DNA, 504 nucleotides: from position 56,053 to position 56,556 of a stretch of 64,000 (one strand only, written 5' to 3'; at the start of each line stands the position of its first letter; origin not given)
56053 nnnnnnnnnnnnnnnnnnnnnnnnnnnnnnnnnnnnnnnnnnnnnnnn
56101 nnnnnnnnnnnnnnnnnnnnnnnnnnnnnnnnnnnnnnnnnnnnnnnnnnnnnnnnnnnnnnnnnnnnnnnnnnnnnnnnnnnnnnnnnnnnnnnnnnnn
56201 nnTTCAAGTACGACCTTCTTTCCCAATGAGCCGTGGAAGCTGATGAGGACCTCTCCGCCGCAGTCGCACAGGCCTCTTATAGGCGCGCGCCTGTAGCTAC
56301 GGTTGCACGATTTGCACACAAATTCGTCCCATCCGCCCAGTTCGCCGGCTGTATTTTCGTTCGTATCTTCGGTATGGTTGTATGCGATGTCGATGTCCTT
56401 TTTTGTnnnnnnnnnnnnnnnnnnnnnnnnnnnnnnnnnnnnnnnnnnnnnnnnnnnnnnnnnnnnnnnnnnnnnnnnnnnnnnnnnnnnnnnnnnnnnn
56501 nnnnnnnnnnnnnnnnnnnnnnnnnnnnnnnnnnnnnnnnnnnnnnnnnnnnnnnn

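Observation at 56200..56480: PolB carries a C-terminal Cys4 zinc-ribbon extension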

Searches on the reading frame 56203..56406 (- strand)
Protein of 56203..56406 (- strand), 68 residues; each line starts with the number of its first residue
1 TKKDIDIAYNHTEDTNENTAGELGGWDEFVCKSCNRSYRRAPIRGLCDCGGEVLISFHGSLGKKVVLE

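Call 64: search_protein_representatives(alignment_id=A2)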
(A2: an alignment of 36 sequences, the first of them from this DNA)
Query: 36 sequences, 71 profile positions. Proteins with E-value up to 0.001 (for the whole library): 120; up to 1e-10: 19; up to 1e-30: 0. The best 120 are listed.
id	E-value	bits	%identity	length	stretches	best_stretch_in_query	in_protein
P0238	2.6e-26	107.4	-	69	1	9-71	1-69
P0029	1.0e-25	105.4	-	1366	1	2-69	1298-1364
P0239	3.5e-25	103.7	-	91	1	2-70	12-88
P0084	9.1e-25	102.4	-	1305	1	1-70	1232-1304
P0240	1.1e-24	102.2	-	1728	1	1-69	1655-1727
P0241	6.4e-23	96.5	-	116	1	1-69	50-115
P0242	6.8e-22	93.2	-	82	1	21-70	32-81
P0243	2.7e-21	91.3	-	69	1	1-68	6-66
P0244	7.8e-21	89.8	-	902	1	1-69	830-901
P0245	2.6e-19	84.9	-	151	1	17-69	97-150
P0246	6.9e-18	80.3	-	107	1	8-69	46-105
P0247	6.6e-16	74.0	-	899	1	9-69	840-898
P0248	2.1e-15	72.4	-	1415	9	24-43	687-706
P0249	1.8e-14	69.4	-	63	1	20-69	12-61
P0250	8.3e-14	67.3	-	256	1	19-60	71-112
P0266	3.1e-08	49.4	-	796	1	20-66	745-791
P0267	3.4e-08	49.3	-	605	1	19-62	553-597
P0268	3.7e-08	49.2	-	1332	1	19-59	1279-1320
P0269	4.1e-08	49.0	-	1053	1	20-69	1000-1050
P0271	8.3e-08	48.0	-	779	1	21-69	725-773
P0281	1.9e-06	43.7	-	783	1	24-60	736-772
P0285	4.2e-06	42.6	-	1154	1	31-68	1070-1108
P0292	7.4e-06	41.8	-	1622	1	31-60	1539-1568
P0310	3.5e-05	39.7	-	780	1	19-59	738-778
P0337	3.2e-04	36.6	-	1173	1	30-67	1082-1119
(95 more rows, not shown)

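Call 65: search_protein_families(library=pfam, proteins=[P0285, P0292, P0337, P0268, P0269, P0266, P0271, P0281, P0267], max_evalue=0.00001)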
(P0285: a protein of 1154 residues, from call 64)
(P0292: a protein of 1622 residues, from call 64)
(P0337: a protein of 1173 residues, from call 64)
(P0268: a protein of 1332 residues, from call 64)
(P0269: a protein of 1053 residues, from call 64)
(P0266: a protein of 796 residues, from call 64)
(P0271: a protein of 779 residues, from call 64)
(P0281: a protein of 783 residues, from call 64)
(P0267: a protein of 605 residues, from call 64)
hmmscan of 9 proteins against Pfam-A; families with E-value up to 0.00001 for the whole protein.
P0285 (1154 aa): 4 families
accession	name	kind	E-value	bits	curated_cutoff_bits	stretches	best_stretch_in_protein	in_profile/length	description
PF24846.1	PolC_DP2_cat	-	1.4e-113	379.2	24.3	1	736-1027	6-299/299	DNA polymerase II large subunit DP2, catalytic domain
PF24844.1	PolC_DP2_central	-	8.7e-97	324.8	24.3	1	293-696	6-369/372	DNA polymerase II large subunit DP2, central domain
PF03833.19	PolC_DP2_N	-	1.2e-81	274.3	24.3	1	14-284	1-270/271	DNA polymerase II large subunit DP2, N-terminal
PF22912.2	zf-DPOE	-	2.2e-06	28.1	21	1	1069-1121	3-54/58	Zinc finger domain of DNA polymerase-epsilon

P0292 (1622 aa): 4 families
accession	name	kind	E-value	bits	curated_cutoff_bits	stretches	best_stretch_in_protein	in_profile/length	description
PF24846.1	PolC_DP2_cat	-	9.1e-134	445.5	24.3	2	726-913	3-190/299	DNA polymerase II large subunit DP2, catalytic domain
PF24844.1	PolC_DP2_central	-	5.7e-130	434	24.3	1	299-690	2-370/372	DNA polymerase II large subunit DP2, central domain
PF03833.19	PolC_DP2_N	-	4.3e-99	331.5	24.3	1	8-277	1-270/271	DNA polymerase II large subunit DP2, N-terminal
PF14528.11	LAGLIDADG_3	-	1.4e-14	54.5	22.5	1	1215-1308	3-82/82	LAGLIDADG-like domain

P0337 (1173 aa): 3 families
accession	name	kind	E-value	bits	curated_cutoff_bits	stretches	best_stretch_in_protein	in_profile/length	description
PF24846.1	PolC_DP2_cat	-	4.6e-122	407.1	24.3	1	746-1040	4-299/299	DNA polymerase II large subunit DP2, catalytic domain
PF24844.1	PolC_DP2_central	-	2e-119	399.3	24.3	1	275-628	2-329/372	DNA polymerase II large subunit DP2, central domain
PF03833.19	PolC_DP2_N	-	5.9e-96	321.2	24.3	1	6-269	2-269/271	DNA polymerase II large subunit DP2, N-terminal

P0268 (1332 aa): 4 families
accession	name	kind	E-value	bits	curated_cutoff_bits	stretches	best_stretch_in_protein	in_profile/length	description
PF00136.26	DNA_pol_B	-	1.9e-106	357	23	2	1039-1255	229-453/453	DNA polymerase family B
PF03104.25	DNA_pol_B_exo1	-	2.1e-38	132.5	23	1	114-325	2-239/242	DNA polymerase family B, exonuclease domain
PF14890.11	Intein_splicing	-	9.6e-13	48.6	35.8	1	619-1038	9-155/155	Intein splicing domain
PF13482.12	RNase_H_2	-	4.7e-07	30.3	22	1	228-371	41-158/165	RNase_H superfamily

P0269 (1053 aa): 4 families
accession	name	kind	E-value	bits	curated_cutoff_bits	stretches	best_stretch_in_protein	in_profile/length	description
PF00136.26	DNA_pol_B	-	2.3e-115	386.4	23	2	616-973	62-452/453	DNA polymerase family B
PF03104.25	DNA_pol_B_exo1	-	5.8e-38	131.1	23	1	113-326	2-239/242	DNA polymerase family B, exonuclease domain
PF10108.15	DNA_pol_B_exo2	-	1.9e-07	31.4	24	1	226-368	31-163/213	Predicted 3'-5' exonuclease related to the exonuclease domain of PolB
PF13482.12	RNase_H_2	-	1.9e-06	28.3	22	0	227-370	39-156/165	RNase_H superfamily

P0266 (796 aa): 3 families
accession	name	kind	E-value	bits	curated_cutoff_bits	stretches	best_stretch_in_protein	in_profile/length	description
PF00136.26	DNA_pol_B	-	1.5e-54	186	23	1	341-722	38-451/453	DNA polymerase family B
PF13482.12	RNase_H_2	-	3.6e-13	50.2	22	1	125-294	1-165/165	RNase_H superfamily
PF03104.25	DNA_pol_B_exo1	-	2e-08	34.4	23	0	160-213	138-192/242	DNA polymerase family B, exonuclease domain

P0271 (779 aa): 1 family
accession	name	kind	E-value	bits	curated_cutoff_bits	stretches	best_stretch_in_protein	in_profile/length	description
PF00136.26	DNA_pol_B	-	2.2e-37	129.4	23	1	294-690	23-450/453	DNA polymerase family B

P0281 (783 aa): 3 families
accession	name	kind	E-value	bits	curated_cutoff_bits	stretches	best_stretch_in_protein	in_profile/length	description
PF00136.26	DNA_pol_B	-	1.5e-52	179.3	23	1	307-686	12-420/453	DNA polymerase family B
PF13482.12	RNase_H_2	-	4.2e-11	43.5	22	1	115-277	1-158/165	RNase_H superfamily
PF03104.25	DNA_pol_B_exo1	-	5e-10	39.6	23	1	138-237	126-230/242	DNA polymerase family B, exonuclease domain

P0267 (605 aa): 1 family
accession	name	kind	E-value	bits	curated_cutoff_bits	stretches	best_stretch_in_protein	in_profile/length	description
PF00136.26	DNA_pol_B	-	1.1e-109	367.6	23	1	99-518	3-451/453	DNA polymerase family B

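Call 67: find_homologous_proteins(query=P0266, max_evalue=1e-20)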
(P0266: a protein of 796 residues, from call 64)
Query P0266 (796 aa): 283 proteins with E <= 1e-20 among 8000 candidates; the best 120 are listed.
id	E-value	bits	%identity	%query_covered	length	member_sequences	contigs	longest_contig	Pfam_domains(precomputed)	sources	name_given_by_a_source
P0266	0.0e+0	1794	100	100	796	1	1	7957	PF00136.27,PF13482.13,PF03104.26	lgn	-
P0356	5.5e-137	477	36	93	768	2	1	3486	PF00136.27,PF13482.13,PF03104.26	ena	-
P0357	1.5e-136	475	37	90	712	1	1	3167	PF00136.27,PF13482.13,PF03104.26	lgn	-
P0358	2.6e-130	454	35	93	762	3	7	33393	PF00136.27,PF13482.13,PF03104.26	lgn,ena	-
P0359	9.6e-125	436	35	92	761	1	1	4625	PF00136.27,PF13482.13,PF03104.26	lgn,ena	-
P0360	4.2e-98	348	32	91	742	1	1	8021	PF00136.27,PF13482.13,PF03104.26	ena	-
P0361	1.3e-90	323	30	91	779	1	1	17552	PF00136.27,PF13482.13,PF03104.26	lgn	-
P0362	2.5e-89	319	31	91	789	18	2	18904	PF00136.27,PF13482.13,PF03104.26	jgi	-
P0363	2.7e-89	319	31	88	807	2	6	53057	PF00136.27,PF13482.13,PF03104.26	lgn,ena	-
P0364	6.6e-88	314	30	91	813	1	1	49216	PF00136.27,PF13482.13,PF10108.16,PF03104.26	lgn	-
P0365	2.2e-87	312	30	91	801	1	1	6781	PF00136.27,PF13482.13,PF03104.26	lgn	-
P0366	2.7e-87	312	31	81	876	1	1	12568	PF00136.27,PF13482.13,PF03104.26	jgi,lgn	jgi:DNA polymerase elongation subunit (family B)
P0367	6.9e-84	301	28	82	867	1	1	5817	PF00136.27,PF13482.13,PF03104.26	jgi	jgi:DNA polymerase elongation subunit (family B)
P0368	1.2e-83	300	32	80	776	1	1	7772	PF00136.27,PF13482.13,PF03104.26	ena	-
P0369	7.1e-82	294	28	91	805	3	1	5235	PF00136.27,PF13482.13,PF03104.26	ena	-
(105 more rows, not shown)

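Call 69: find_encoding_contigs(protein=P0266, flank=8000, max_places=3)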
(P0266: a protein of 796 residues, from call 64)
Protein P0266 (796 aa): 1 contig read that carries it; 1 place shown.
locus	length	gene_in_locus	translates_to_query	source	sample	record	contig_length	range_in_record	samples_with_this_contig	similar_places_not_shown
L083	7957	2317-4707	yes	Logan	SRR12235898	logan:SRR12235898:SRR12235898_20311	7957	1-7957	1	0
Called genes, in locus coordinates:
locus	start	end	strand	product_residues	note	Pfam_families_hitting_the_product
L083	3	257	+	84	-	?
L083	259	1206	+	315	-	PF02511:Thy1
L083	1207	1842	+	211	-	PF03167:UDG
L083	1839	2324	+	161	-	-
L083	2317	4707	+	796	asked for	PF13482:RNase_H_2, PF03104:DNA_pol_B_exo1 (weak), PF00136:DNA_pol_B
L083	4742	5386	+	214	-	PF12705:PDDEXK_1 (weak)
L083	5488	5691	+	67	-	-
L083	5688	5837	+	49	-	-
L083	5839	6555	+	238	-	-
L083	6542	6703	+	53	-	-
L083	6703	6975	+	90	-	-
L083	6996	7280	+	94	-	-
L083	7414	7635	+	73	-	-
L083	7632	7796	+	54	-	-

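Call 71: find_encoding_contigs(protein=P0281, flank=8000, max_places=2)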
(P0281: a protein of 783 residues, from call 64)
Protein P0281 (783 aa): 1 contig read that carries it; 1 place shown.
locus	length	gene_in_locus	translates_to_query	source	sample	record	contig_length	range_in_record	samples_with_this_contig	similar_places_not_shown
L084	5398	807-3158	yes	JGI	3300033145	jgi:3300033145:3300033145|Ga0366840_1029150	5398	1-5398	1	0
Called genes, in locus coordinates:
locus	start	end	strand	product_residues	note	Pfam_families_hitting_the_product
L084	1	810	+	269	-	?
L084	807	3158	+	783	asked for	PF13482:RNase_H_2, PF03104:DNA_pol_B_exo1, PF00136:DNA_pol_B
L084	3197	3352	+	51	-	PF13936:HTH_38 (faint), PF08004:DUF1699 (weak)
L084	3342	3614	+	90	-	-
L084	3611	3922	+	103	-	-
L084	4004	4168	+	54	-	-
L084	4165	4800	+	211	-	PF01841:Transglut_core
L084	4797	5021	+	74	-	-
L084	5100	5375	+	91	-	-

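Call 72: find_encoding_contigs(protein=P0271, flank=10000, max_places=2)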
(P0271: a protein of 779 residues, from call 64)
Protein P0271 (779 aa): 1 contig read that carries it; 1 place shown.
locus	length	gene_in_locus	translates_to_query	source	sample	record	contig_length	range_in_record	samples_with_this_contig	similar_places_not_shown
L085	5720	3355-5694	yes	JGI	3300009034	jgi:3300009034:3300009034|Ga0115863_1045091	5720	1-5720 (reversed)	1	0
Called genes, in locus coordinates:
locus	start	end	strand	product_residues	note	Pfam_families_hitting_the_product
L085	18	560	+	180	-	PF00961:LAGLIDADG_1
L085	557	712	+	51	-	-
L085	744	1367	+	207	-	-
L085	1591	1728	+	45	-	-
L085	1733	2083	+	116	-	PF02481:DNA_processg_A (faint)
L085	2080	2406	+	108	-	-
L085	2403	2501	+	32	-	-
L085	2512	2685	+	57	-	-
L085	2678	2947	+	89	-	-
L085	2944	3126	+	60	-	-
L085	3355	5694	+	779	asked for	PF00136:DNA_pol_B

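Call 73: find_encoding_contigs(protein=P0310, flank=10000, max_places=2)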
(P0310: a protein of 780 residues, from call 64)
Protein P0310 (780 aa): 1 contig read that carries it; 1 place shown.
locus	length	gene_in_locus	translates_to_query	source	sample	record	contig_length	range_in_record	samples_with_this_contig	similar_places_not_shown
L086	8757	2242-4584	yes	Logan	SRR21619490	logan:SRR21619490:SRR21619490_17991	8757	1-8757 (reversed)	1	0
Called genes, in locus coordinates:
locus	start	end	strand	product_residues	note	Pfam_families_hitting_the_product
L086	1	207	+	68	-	?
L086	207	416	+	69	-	-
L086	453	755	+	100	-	-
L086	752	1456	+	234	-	PF13353:Fer4_12, PF04055:Radical_SAM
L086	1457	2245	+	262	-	-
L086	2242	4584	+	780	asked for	PF03104:DNA_pol_B_exo1 (weak), PF13482:RNase_H_2, PF00136:DNA_pol_B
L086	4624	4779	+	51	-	PF19891:DUF6364 (weak)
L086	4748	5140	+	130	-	-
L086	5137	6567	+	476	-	-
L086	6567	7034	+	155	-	-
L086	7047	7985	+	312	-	-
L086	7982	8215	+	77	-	-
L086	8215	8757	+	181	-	?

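Call 74: search_protein_families(library=pfam, proteins=[L084:1-810:+, L086:1457-2245:+, L083:1839-2324:+, L086:5137-6567:+, L086:7047-7985:+, L083:5839-6555:+, L085:744-1367:+], max_evalue=0.1)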
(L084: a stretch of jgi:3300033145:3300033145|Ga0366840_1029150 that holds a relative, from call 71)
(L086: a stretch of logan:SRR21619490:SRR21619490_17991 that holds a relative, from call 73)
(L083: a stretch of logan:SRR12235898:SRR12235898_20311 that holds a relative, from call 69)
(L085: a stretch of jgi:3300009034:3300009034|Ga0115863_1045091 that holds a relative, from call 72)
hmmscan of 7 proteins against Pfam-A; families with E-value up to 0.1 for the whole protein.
L084:1-810:+ (269 aa): 1 family
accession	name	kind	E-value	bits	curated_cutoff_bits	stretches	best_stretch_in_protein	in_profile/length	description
PF00303.24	Thymidylat_synt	-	5.4e-25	88.5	24.3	1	14-223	7-220/266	Thymidylate synthase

L086:1457-2245:+ (262 aa): 1 family
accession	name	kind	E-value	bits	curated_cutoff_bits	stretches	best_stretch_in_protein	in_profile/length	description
PF07176.17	DUF1400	-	0.027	15.2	23.4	0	215-251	14-50/127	Alpha/beta hydrolase of unknown function (DUF1400)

L083:1839-2324:+ (161 aa): 4 families
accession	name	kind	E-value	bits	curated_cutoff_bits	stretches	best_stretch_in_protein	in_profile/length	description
PF02223.23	Thymidylate_kin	-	0.00017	21.8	27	0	84-146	118-179/185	Thymidylate kinase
PF13207.12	AAA_17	-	0.0021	18.8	27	0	75-108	92-126/136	AAA domain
PF13238.12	AAA_18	-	0.0071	17.2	29.4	0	9-92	4-80/128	AAA domain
PF01712.25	dNK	-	0.093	12.9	27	0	8-30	3-25/203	Deoxynucleoside kinase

L086:5137-6567:+ (476 aa): 0 families

L086:7047-7985:+ (312 aa): 12 families
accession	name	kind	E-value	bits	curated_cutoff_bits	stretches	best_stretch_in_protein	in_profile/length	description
PF06009.19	Laminin_II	-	0.00077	19.9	33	1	172-243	27-97/138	Laminin Domain II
PF04011.17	LemA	-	0.0059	16.9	26.2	1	146-241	17-115/149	LemA family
PF09010.15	AsiA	-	0.014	16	25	1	254-307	19-72/85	Anti-Sigma Factor A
PF04513.17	Baculo_PEP_C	-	0.017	15.6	38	0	178-228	58-100/140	Baculovirus polyhedron envelope protein, PEP, C terminus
PF17456.7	TcpS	-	0.02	15.2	28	1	185-263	20-96/155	Toxin-coregulated pilus protein S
PF09936.14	Methyltrn_RNA_4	-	0.022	15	22.6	1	118-195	25-102/182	SAM-dependent RNA methyltransferase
PF19985.4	DUF6421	-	0.036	13.2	25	1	107-207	333-435/437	Family of unknown function (DUF6421)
PF25541.1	TBCA_PH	-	0.056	13.6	27.8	0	113-170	72-133/139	PH domain-containing proteins, TBCA domain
PF11932.13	DUF3450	-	0.066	13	32.6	0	137-231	48-144/241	Protein of unknown function (DUF3450)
PF14106.11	DUF4279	-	0.081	13.6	25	0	161-204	34-75/116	Domain of unknown function (DUF4279)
PF06103.16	DUF948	-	0.083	13.5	37.2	0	177-226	34-88/89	Bacterial protein of unknown function (DUF948)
PF12845.12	TBD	-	0.084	13.1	27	0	46-63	7-24/56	TBD domain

L083:5839-6555:+ (238 aa): 1 family
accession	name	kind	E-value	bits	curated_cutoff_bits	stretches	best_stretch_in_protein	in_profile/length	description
PF24536.2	NXPE4_C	-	0.01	15.8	27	1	138-215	107-181/220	NXPE family member 4-like, C-terminal domain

L085:744-1367:+ (207 aa): 1 family
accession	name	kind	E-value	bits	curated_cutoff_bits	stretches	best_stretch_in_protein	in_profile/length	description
PF15413.13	PH_11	-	0.072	14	30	0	161-197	48-84/101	Pleckstrin homology domain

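Call 75: search_protein_families(library=phrogs, proteins=[L084:1-810:+, L086:1457-2245:+, L083:1839-2324:+, L086:5137-6567:+, L086:7047-7985:+, L083:5839-6555:+, L085:744-1367:+, P0266], max_evalue=0.001)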
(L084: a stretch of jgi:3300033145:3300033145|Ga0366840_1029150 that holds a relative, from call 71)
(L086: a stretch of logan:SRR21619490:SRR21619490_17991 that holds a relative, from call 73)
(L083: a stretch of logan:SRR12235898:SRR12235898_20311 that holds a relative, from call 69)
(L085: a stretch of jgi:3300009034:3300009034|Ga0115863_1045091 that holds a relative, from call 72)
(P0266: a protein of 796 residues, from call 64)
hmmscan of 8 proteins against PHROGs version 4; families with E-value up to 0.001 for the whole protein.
L084:1-810:+ (269 aa): 4 families
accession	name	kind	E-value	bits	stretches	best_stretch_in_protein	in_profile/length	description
phrog_5131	-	DNA, RNA and nucleotide metabolism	2.3e-40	139.9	1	1-266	4-265/357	thymidylate synthase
phrog_160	-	DNA, RNA and nucleotide metabolism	2.7e-38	132.7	1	7-223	33-262/335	thymidylate synthase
phrog_3676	-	DNA, RNA and nucleotide metabolism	3.9e-30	106.2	1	19-237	27-250/351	thymidylate synthase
phrog_5682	-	DNA, RNA and nucleotide metabolism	2.8e-16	60.5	1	80-222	25-159/209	thymidylate synthase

L086:1457-2245:+ (262 aa): 2 families
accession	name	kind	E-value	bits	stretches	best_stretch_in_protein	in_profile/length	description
phrog_20335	-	unknown function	1.3e-17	65.4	1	2-261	2-257/259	-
phrog_19058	-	unknown function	5.3e-05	23.9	1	107-217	111-217/258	-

L083:1839-2324:+ (161 aa): 2 families
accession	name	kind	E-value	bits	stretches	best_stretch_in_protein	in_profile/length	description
phrog_761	-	other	4.9e-08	34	0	1-30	17-46/362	thymidylate kinase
phrog_1815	-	other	5.3e-05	24.5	0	72-156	102-185/197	guanylate kinase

L086:5137-6567:+ (476 aa): 0 families

L086:7047-7985:+ (312 aa): 0 families

L083:5839-6555:+ (238 aa): 0 families

L085:744-1367:+ (207 aa): 2 families
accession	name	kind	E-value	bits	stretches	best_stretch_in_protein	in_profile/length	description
phrog_20335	-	unknown function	1.8e-12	48.5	1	6-183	59-235/259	-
phrog_19058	-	unknown function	1.3e-05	25.9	1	26-168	86-218/258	-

P0266 (796 aa): 9 families
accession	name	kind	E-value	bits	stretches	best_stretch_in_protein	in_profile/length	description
phrog_262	-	DNA, RNA and nucleotide metabolism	1.1e-78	266.2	2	234-660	273-754/856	DNA polymerase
phrog_2062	-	DNA, RNA and nucleotide metabolism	4.8e-34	118.8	2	206-440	253-496/502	DNA polymerase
phrog_1918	-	DNA, RNA and nucleotide metabolism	1e-23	85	1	432-652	29-268/382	DNA polymerase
phrog_1252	-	DNA, RNA and nucleotide metabolism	1.5e-13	51.1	1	360-511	349-469/663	DNA polymerase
phrog_403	-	DNA, RNA and nucleotide metabolism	2.7e-11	43.9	1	111-289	54-242/321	DNA polymerase exonuclease subunit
phrog_1907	-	DNA, RNA and nucleotide metabolism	7.7e-11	42.3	1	119-380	11-288/629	DNA polymerase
phrog_17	-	DNA, RNA and nucleotide metabolism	2.5e-09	36.6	1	116-293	664-824/1445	DNA polymerase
phrog_2927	-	DNA, RNA and nucleotide metabolism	0.00026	20.6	0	404-478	109-187/710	DNA polymerase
phrog_27191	-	DNA, RNA and nucleotide metabolism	0.00028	21.6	1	431-518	34-118/230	DNA polymerase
